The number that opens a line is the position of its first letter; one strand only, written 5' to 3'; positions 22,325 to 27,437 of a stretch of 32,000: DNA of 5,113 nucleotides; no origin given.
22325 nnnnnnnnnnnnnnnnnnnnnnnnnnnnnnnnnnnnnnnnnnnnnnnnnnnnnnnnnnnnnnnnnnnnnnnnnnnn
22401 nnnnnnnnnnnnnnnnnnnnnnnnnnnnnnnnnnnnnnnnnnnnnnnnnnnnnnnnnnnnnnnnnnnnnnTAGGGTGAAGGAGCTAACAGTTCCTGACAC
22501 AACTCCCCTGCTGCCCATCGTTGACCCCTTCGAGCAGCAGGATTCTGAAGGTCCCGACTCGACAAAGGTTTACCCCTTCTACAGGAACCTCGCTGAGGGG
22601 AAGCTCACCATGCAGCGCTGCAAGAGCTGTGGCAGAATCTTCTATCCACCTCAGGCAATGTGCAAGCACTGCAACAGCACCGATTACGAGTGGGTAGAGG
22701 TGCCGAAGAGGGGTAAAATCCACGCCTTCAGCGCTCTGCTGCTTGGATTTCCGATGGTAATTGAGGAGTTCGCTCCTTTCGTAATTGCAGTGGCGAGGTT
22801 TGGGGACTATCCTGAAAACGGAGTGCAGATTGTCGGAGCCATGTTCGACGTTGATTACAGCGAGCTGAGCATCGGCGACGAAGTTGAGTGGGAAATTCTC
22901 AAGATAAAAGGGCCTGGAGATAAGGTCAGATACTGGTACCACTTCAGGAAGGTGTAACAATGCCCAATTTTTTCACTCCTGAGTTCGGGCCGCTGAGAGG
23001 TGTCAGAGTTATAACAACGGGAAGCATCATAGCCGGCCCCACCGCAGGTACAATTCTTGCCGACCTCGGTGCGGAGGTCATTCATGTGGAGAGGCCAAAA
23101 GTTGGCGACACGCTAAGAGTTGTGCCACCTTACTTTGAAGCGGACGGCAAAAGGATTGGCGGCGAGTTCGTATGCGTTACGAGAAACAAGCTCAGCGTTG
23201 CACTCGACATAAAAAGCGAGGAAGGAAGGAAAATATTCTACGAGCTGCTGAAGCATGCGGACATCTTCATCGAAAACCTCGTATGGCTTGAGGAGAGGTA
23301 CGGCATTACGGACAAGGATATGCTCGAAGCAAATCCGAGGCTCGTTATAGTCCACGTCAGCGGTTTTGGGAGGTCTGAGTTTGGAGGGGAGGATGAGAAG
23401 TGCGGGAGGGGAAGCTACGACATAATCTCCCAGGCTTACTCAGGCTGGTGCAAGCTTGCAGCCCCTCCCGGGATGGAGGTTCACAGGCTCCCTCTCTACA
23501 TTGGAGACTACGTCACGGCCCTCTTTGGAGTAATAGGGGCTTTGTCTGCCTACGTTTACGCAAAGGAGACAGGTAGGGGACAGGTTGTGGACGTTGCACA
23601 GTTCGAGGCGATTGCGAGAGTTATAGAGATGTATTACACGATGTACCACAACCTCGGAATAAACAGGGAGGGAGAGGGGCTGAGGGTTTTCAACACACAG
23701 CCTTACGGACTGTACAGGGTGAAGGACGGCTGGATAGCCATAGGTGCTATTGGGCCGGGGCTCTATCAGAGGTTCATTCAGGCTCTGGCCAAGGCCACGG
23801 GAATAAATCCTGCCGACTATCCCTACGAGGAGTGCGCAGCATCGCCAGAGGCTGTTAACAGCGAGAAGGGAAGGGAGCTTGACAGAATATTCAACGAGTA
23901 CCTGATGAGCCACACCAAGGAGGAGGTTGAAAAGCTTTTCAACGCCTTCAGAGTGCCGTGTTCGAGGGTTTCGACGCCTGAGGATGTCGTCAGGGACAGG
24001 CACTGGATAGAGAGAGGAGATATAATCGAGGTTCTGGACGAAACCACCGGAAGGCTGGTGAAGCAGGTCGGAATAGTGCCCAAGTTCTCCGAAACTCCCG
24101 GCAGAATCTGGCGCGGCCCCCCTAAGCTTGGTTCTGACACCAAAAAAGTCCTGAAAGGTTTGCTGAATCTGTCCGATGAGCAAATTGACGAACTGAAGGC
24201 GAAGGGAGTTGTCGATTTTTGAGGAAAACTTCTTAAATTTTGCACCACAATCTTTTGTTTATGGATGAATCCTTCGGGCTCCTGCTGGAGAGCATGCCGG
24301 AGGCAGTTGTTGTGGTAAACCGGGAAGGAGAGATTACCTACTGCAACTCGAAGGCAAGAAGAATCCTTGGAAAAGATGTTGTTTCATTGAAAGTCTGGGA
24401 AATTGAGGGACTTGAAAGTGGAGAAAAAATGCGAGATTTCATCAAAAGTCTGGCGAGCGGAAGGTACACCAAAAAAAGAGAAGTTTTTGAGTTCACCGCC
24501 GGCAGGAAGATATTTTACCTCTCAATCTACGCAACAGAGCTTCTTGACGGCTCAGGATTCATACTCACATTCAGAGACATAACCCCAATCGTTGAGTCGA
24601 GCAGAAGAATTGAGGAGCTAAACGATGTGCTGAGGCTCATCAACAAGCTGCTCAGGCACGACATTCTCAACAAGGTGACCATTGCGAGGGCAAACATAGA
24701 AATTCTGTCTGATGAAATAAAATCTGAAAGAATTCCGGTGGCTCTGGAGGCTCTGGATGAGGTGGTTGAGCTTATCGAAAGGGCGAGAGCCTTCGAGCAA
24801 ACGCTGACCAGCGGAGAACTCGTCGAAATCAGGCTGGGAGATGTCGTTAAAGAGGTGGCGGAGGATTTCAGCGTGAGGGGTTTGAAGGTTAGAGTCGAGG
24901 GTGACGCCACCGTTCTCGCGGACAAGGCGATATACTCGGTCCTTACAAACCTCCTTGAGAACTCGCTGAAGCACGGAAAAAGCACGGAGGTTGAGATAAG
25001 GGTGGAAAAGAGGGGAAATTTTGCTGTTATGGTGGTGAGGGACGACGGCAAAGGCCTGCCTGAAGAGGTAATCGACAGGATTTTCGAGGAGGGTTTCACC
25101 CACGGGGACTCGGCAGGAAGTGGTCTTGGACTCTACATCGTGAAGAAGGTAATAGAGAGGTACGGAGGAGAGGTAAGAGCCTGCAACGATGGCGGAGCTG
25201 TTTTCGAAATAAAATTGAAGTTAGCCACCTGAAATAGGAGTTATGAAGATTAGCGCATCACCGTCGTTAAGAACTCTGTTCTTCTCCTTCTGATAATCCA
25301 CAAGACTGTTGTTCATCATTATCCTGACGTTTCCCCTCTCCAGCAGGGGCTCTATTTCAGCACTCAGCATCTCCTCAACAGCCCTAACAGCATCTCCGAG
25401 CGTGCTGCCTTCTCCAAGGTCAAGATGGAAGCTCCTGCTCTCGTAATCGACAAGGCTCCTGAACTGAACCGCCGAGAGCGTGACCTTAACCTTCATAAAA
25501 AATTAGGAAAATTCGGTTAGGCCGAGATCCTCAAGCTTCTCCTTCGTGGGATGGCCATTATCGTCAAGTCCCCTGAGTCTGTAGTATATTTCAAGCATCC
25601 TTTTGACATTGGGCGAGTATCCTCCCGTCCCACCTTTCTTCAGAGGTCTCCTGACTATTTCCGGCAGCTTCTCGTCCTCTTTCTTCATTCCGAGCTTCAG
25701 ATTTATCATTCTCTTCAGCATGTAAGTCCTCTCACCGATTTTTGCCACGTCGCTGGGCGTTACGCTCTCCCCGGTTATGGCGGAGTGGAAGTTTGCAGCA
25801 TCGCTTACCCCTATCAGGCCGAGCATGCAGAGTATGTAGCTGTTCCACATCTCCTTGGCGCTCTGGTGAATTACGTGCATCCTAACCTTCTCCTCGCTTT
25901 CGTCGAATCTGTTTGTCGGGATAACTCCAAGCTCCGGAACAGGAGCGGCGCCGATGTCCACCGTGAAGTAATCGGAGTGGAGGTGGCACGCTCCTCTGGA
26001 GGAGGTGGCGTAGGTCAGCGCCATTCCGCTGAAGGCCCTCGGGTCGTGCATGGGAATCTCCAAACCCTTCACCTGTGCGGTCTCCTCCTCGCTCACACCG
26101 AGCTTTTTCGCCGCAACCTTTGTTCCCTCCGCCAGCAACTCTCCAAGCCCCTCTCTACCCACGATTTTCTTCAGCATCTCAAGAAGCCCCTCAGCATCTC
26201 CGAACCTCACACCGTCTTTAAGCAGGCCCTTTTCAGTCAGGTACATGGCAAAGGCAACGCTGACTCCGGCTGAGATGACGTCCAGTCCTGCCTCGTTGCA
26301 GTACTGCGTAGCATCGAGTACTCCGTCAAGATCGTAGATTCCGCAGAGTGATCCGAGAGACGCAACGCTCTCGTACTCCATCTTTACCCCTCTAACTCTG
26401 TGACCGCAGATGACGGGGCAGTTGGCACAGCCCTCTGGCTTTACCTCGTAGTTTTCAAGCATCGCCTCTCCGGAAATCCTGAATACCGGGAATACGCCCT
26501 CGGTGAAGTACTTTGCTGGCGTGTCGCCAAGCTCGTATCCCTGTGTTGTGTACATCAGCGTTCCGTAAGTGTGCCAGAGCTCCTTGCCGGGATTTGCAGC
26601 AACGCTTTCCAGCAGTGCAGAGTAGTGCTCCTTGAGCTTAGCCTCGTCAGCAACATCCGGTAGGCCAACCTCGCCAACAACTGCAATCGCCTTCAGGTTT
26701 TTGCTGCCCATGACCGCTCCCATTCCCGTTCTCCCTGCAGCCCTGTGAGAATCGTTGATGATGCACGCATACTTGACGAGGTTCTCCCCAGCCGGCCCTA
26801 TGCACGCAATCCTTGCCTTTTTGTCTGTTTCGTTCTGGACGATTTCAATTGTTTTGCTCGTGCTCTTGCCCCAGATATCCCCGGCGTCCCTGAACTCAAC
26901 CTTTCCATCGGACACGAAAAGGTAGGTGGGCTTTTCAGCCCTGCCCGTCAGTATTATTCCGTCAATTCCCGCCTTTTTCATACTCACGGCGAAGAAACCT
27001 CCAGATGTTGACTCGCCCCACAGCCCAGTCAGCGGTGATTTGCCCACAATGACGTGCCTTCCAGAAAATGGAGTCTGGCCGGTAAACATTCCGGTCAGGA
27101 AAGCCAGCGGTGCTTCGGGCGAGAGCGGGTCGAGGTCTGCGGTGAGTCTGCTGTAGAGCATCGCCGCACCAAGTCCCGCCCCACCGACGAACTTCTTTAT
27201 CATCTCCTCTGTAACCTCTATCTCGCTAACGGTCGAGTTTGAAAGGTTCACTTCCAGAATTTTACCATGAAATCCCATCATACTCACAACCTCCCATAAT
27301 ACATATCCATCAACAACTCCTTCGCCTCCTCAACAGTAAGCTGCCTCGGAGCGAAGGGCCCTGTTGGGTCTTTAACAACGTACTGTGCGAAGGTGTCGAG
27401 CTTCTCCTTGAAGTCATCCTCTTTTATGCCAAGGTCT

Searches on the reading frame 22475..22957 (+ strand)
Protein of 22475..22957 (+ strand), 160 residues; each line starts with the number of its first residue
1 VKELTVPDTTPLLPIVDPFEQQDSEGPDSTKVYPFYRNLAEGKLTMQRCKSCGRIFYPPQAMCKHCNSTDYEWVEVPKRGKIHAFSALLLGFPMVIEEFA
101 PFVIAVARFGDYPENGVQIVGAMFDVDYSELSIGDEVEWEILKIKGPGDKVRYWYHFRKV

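Call 5: search_protein_families(library=pfam, proteins=[window:22475-22957:+])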
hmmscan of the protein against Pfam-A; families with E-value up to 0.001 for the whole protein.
window:22475-22957:+ (160 aa): 2 families
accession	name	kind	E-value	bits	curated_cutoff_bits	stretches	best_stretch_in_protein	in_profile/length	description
PF12172.15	zf-ChsH2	-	4.3e-13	49.2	23.2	1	39-72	4-37/37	ChsH2, rubredoxin-like zinc ribbon domain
PF01796.24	OB_ChsH2_C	-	6.9e-07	29.6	27.1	1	73-138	1-61/65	ChsH2, C-terminal OB-fold domain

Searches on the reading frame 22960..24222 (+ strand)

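Call 5: search_protein_families(library=pfam, proteins=[window:22960-24222:+])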
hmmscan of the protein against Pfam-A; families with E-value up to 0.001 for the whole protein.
window:22960-24222:+ (420 aa): 1 family
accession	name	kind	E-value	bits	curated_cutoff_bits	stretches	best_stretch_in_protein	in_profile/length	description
PF02515.22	CoA_transf_3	-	3.7e-111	372.2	23.3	1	12-394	1-366/366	CoA-transferase family III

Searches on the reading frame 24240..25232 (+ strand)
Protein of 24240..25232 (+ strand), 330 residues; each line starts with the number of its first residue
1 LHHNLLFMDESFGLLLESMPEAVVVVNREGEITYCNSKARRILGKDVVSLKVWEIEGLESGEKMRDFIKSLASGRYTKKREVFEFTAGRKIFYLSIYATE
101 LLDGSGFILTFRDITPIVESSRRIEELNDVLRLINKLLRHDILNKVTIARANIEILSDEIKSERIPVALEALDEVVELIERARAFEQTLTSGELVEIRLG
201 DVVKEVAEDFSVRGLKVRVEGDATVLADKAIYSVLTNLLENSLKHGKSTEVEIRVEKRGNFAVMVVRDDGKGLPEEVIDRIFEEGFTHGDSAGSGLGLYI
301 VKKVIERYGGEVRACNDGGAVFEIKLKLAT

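Call 5: search_protein_families(library=pfam, proteins=[window:24240-25232:+])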
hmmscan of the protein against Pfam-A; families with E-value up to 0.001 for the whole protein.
window:24240-25232:+ (330 aa): 10 families
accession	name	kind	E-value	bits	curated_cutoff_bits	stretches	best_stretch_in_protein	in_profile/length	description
PF02518.31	HATPase_c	-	2.9e-24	86.1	26.4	1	229-329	4-110/111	Histidine kinase-, DNA gyrase B-, and HSP90-like ATPase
PF13426.13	PAS_9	-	3.8e-09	37.2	27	1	20-115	1-102/103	PAS domain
PF13188.13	PAS_8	-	3e-08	33.7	21.8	1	15-55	6-47/65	PAS domain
PF00989.32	PAS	-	9.6e-08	32.5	22.6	1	15-114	6-113/113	PAS fold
PF14501.12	HATPase_c_5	-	4.5e-06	27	22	1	229-319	4-93/102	GHKL domain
PF13581.12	HATPase_c_2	-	7.1e-06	26.5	27.4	1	235-319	40-121/127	Histidine kinase-like ATPase domain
PF08448.16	PAS_4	-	9.4e-06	26.3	23.1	1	16-115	1-106/110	PAS fold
PF24820.1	Diguanyl_cycl_sensor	-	3.5e-05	24.1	28.1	1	15-51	1-37/109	Diguanylate cyclase-like sensor domain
PF12860.13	PAS_7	-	6.4e-05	23.5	27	0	16-120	1-113/115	PAS fold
PF13589.12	HATPase_c_3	-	0.00012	22.6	25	1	233-287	5-59/137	Histidine kinase-, DNA gyrase B-, and HSP90-like ATPase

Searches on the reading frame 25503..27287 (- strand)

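Call 5: search_protein_families(library=pfam, proteins=[window:25503-27287:-])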
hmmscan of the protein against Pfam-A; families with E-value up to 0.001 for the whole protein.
window:25503-27287:- (594 aa): 2 families
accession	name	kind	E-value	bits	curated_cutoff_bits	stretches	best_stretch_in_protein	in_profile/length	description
PF01314.23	AFOR_C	-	1.6e-111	373.6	27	1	225-590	6-385/385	Aldehyde ferredoxin oxidoreductase, domains 2 & 3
PF02730.20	AFOR_N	-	3e-78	262.6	29.8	1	8-205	1-198/199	Aldehyde ferredoxin oxidoreductase, N-terminal domain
